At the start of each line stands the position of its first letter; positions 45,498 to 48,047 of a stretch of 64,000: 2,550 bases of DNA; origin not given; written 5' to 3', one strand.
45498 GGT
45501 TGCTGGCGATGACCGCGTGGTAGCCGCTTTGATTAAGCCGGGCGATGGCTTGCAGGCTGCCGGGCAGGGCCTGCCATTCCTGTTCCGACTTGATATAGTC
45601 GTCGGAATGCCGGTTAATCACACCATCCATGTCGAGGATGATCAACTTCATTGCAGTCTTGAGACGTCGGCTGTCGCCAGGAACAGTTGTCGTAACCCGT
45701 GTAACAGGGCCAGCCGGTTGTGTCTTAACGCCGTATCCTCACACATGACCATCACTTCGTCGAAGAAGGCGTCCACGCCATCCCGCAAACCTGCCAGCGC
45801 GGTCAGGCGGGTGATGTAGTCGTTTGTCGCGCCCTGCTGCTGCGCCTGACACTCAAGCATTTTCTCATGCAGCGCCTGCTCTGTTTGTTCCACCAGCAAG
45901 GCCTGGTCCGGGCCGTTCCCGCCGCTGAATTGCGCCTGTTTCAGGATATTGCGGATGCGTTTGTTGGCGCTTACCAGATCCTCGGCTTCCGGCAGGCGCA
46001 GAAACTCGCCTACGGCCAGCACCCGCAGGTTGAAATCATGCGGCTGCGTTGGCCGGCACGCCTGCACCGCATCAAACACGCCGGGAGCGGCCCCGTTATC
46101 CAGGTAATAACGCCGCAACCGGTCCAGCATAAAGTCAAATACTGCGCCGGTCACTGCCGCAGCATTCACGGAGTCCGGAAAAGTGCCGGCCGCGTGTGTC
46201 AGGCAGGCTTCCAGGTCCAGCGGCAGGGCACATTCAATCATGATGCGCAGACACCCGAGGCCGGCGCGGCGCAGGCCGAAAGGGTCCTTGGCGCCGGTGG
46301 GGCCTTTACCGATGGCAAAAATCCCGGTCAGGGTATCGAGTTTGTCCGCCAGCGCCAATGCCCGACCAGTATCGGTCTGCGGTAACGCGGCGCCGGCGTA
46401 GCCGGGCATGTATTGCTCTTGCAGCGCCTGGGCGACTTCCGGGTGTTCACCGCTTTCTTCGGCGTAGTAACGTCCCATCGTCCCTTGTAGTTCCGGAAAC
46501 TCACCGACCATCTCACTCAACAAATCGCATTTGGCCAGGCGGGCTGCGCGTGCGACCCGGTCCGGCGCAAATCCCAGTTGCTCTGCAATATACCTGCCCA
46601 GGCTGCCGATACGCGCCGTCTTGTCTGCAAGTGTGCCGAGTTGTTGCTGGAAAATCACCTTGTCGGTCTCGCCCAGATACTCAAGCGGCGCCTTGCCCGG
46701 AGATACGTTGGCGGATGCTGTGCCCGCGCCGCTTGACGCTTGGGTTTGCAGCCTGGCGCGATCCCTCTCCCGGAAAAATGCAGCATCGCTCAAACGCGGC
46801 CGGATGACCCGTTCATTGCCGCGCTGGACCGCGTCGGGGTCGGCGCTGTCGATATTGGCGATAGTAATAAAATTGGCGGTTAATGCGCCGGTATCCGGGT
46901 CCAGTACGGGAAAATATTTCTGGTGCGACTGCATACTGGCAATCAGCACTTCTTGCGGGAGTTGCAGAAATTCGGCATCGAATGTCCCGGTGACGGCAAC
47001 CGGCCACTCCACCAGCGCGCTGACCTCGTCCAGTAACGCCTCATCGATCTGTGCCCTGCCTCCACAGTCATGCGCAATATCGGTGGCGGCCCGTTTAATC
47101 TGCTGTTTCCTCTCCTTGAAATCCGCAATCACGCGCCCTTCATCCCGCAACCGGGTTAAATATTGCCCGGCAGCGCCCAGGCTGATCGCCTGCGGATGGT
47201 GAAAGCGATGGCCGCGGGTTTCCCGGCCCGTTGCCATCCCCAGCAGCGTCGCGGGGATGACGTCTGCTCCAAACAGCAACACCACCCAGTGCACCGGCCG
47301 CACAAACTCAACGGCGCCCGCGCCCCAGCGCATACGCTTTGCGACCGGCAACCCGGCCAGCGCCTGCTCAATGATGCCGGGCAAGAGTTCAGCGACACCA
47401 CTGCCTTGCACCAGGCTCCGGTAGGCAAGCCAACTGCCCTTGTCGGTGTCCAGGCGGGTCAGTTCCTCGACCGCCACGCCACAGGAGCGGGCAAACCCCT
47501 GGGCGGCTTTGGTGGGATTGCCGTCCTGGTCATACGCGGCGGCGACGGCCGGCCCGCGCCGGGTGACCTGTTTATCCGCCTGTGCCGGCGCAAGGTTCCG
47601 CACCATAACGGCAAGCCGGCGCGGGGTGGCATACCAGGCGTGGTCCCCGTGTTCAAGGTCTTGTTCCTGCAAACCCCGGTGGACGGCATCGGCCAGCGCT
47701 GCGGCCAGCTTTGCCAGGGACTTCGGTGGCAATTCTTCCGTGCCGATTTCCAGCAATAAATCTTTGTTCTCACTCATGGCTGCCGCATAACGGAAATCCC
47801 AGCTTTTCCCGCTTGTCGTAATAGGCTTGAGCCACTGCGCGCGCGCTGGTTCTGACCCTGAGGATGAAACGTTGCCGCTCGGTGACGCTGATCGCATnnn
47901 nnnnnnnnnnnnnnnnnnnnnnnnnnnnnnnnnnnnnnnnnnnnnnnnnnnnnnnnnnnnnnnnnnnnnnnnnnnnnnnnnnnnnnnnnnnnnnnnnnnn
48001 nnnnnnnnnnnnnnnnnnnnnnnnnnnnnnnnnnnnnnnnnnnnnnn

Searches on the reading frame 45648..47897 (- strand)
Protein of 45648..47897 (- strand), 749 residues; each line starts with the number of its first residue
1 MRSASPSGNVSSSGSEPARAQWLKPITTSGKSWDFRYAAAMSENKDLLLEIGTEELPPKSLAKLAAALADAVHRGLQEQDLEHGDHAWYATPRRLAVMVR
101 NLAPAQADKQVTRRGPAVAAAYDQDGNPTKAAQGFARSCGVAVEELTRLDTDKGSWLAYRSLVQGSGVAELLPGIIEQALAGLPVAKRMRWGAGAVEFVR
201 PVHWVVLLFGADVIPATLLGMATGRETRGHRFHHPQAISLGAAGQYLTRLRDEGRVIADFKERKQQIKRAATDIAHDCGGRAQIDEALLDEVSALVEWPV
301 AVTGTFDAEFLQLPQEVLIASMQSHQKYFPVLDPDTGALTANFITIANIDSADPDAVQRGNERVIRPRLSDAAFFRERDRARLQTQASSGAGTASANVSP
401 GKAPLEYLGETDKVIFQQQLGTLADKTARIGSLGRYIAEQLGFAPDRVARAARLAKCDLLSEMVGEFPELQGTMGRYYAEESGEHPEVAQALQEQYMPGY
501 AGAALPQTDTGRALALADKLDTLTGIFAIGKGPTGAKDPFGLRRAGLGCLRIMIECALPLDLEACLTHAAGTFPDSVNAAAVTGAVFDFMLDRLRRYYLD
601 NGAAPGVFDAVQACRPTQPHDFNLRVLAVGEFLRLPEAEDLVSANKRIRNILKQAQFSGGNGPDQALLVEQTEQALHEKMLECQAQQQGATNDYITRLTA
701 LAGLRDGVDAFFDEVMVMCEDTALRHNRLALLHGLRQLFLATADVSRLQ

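Call 45: search_protein_families(library=pfam, proteins=[window:45648-47897:-], max_evalue=0.00001)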
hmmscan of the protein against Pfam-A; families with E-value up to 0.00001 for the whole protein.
window:45648-47897:- (749 aa): 2 families
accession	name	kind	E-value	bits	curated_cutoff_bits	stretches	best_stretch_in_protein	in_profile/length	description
PF02092.22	tRNA_synt_2f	-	1.9e-197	657.9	29.2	1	47-612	1-535/536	Glycyl-tRNA synthetase beta subunit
PF05746.21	DALR_1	-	2e-07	31.5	22.3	1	644-739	4-102/117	DALR anticodon binding domain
